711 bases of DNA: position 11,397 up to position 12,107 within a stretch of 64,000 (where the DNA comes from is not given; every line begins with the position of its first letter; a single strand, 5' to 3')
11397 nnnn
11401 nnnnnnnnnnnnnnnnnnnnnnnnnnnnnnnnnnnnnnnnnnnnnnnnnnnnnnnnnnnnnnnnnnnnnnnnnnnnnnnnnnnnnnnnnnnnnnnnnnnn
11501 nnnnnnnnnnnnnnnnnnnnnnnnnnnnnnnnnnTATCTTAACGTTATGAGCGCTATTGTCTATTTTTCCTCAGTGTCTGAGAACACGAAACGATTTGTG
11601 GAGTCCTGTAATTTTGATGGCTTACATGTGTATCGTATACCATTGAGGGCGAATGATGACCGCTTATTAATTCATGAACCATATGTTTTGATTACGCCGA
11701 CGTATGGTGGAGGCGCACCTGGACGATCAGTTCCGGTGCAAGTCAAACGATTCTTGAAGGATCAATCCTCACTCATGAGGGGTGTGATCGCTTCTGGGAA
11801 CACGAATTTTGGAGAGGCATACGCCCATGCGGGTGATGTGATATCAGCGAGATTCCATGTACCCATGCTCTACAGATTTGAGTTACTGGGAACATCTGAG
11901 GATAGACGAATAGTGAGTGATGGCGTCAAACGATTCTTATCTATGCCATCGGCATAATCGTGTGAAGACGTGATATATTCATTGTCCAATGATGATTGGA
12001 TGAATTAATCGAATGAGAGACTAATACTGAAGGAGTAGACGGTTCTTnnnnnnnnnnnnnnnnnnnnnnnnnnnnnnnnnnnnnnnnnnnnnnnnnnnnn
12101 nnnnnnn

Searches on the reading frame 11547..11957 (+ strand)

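Call 95: search_protein_families(library=phrogs, proteins=[window:11547-11957:+], max_evalue=0.00001)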
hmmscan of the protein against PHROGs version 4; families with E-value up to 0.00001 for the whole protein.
window:11547-11957:+ (136 aa): 1 family
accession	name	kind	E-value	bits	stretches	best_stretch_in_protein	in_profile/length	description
phrog_883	-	moron, auxiliary metabolic gene and host takeover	1.6e-29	103.5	1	2-131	6-131/136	flavodoxin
